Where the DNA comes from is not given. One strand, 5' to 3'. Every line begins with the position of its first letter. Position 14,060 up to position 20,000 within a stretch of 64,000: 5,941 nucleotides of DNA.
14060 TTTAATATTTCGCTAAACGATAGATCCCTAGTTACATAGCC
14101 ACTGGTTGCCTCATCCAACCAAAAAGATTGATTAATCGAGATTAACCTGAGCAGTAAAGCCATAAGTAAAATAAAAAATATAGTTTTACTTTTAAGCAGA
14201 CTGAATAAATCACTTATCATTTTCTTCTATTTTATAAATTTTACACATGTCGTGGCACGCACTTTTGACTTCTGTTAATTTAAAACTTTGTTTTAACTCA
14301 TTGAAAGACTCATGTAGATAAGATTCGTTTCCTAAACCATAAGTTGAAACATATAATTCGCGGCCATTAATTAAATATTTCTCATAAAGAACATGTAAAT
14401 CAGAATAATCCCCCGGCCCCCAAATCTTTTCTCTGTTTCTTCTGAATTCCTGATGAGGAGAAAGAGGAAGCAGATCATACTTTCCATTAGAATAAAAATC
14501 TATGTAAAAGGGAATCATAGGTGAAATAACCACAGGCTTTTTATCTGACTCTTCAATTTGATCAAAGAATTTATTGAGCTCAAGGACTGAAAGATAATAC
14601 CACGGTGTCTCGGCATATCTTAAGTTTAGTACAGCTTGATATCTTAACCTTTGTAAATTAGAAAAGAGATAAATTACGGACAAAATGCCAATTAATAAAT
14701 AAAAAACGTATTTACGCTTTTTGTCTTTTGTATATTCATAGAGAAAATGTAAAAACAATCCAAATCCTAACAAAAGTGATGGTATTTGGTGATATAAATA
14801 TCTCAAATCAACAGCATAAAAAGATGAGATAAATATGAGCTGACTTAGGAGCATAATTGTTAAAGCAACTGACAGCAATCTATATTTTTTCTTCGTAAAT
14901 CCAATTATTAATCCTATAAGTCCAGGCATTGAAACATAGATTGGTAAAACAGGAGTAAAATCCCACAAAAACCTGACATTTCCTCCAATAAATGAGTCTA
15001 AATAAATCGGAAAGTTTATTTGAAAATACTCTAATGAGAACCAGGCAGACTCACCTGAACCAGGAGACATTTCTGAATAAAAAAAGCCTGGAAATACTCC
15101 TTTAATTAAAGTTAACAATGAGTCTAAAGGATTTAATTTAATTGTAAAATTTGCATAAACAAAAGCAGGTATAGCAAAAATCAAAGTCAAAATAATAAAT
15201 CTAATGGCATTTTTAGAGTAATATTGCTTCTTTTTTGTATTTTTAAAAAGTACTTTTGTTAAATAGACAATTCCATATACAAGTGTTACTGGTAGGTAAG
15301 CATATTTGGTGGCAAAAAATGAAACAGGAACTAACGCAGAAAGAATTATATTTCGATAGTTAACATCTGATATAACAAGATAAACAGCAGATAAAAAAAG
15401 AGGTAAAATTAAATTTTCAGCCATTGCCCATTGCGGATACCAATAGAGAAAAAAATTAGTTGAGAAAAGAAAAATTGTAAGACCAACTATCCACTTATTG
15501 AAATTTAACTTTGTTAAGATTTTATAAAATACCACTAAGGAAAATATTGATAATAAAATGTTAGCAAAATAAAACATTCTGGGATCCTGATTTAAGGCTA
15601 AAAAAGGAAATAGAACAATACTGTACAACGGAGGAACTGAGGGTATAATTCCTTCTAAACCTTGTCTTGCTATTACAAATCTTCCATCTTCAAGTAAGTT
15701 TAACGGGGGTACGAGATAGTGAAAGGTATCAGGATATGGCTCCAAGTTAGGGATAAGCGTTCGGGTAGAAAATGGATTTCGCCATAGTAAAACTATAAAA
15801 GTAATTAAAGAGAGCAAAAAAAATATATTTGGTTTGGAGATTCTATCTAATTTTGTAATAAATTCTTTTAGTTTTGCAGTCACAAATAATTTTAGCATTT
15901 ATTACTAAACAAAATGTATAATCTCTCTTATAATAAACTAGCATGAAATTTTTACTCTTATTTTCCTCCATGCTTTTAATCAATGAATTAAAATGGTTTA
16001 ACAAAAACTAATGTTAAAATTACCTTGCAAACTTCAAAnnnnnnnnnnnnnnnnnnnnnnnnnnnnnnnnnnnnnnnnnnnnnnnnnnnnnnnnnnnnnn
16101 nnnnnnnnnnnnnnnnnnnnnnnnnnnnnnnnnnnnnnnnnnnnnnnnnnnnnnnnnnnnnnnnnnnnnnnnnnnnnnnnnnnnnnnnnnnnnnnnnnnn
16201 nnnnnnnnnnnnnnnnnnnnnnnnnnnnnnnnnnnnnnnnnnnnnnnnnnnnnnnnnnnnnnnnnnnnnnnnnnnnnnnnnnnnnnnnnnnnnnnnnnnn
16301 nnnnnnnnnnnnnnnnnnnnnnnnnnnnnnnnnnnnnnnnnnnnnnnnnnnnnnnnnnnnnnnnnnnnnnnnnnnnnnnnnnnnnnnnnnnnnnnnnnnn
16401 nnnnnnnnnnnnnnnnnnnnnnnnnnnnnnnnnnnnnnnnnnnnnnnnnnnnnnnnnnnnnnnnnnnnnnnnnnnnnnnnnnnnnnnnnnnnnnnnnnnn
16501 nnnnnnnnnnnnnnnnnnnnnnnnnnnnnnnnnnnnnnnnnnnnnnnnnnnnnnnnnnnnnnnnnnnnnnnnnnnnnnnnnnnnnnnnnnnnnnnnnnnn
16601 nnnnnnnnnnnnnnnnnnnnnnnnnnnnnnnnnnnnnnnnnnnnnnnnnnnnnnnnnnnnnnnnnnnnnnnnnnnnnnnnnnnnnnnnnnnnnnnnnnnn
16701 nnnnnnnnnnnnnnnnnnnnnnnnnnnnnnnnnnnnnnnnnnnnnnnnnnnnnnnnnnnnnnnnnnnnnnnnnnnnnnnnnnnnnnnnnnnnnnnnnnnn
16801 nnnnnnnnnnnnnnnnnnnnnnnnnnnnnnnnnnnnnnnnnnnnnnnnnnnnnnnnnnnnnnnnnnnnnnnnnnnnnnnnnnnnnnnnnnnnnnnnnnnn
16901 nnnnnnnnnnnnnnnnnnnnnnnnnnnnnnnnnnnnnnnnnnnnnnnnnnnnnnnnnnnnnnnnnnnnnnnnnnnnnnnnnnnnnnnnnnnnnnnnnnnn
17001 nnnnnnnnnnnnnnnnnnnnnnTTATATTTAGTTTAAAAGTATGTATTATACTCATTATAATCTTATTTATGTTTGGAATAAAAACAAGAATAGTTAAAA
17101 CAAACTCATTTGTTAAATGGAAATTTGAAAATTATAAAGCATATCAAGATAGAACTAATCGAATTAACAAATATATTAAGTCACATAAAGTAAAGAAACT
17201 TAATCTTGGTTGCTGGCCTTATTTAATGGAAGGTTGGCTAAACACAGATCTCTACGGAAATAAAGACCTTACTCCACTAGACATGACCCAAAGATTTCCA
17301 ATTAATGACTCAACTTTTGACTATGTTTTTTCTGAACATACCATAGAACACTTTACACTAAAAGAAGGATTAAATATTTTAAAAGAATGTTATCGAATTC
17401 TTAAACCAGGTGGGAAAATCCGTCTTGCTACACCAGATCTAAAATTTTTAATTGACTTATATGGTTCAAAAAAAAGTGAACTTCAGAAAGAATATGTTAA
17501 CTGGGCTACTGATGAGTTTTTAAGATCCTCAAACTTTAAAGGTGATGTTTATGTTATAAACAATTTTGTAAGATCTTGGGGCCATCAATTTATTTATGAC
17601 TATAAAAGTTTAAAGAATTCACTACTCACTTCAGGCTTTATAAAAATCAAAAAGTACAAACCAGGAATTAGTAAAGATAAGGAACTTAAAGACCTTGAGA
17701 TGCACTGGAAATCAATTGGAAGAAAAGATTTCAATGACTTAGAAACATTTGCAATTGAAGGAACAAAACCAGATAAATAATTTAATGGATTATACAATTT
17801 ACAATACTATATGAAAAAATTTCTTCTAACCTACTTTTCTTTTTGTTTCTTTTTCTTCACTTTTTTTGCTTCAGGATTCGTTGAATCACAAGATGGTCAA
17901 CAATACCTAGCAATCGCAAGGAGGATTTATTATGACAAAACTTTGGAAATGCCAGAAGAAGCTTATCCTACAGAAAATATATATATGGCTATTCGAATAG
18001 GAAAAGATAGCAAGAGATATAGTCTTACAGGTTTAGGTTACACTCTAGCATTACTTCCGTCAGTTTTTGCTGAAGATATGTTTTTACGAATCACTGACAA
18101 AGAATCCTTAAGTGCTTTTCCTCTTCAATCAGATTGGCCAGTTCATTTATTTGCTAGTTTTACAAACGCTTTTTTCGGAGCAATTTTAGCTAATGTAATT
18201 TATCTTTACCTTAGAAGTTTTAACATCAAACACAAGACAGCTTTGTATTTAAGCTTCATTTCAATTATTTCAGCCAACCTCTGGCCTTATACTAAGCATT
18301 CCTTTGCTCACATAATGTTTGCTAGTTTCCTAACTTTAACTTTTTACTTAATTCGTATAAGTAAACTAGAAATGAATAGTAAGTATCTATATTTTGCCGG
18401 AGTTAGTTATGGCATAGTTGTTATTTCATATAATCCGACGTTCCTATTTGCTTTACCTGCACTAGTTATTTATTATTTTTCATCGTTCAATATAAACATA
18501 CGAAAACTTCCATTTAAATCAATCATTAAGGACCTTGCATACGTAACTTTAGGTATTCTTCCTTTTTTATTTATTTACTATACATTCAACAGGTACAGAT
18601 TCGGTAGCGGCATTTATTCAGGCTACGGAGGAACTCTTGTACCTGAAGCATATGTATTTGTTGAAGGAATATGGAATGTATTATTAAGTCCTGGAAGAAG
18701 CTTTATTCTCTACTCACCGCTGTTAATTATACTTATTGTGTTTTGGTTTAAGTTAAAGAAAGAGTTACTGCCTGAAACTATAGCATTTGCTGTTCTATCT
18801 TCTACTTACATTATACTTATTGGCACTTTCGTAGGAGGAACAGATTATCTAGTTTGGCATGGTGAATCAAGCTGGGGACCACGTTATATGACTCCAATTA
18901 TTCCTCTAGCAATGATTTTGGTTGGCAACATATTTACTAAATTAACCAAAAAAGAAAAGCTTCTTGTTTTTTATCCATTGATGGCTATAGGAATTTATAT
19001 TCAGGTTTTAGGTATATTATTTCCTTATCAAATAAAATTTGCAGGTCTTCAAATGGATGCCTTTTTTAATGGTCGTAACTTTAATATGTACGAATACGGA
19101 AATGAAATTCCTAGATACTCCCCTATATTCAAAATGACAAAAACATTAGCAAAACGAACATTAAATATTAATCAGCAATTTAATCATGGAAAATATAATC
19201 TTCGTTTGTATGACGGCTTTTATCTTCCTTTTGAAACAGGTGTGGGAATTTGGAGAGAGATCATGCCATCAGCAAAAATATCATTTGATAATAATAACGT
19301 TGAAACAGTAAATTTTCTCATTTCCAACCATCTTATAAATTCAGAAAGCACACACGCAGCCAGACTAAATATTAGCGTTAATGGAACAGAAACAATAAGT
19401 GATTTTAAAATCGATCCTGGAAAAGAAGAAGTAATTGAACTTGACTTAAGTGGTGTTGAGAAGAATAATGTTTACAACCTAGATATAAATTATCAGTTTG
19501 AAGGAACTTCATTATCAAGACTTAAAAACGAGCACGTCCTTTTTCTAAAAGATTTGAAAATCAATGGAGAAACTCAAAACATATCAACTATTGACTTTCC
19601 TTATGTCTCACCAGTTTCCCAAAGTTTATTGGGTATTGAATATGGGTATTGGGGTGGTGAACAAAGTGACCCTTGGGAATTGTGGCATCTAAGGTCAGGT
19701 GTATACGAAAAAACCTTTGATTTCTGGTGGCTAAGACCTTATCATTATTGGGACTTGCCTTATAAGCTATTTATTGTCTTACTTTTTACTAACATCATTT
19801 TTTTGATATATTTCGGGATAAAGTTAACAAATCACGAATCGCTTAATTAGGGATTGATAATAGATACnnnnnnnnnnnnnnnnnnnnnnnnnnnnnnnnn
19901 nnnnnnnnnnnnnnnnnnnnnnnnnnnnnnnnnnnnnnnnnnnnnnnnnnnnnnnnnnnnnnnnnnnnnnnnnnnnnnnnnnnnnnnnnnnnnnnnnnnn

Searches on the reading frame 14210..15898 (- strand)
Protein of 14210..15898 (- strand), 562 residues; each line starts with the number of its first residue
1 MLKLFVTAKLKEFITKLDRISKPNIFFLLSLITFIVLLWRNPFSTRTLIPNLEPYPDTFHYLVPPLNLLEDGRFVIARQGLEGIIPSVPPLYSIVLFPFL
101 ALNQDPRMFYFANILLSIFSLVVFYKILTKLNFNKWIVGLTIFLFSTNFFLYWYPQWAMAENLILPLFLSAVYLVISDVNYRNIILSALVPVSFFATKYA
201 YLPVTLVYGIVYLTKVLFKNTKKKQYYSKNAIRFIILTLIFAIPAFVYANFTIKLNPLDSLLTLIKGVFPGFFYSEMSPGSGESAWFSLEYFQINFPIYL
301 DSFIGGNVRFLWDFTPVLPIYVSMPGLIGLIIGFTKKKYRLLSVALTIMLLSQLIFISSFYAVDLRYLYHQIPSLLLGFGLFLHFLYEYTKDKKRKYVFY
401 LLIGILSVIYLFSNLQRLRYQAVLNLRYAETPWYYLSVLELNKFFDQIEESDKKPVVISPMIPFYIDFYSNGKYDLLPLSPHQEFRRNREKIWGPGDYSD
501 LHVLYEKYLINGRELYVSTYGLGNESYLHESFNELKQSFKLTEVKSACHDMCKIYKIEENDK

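Call 8: search_protein_families(library=pfam, proteins=[window:14210-15898:-], max_evalue=0.01)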
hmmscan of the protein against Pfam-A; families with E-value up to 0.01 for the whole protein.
window:14210-15898:- (562 aa): 0 families

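Call 77: search_protein_families(library=ncbifam, proteins=[window:14210-15898:-], max_evalue=0.01)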
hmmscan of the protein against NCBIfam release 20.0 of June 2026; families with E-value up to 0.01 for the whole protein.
window:14210-15898:- (562 aa): 1 family
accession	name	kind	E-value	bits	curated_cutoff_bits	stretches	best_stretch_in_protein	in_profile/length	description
NF047440.1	LA3751_2_3_fam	subfamily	0.00041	19.3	200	1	89-255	82-245/460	LA_3751/LA_3752 family putative glycosyltransferase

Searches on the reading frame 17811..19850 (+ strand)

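Call 8: search_protein_families(library=pfam, proteins=[window:17811-19850:+], max_evalue=0.01)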
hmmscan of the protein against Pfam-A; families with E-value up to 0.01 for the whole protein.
window:17811-19850:+ (679 aa): 0 families

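Call 77: search_protein_families(library=ncbifam, proteins=[window:17811-19850:+], max_evalue=0.01)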
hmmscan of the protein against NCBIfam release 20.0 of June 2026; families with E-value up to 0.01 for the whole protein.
window:17811-19850:+ (679 aa): 1 family
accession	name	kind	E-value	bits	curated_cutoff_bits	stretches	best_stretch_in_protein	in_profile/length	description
NF047440.1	LA3751_2_3_fam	subfamily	3.1e-10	39.5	200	1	116-404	102-388/460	LA_3751/LA_3752 family putative glycosyltransferase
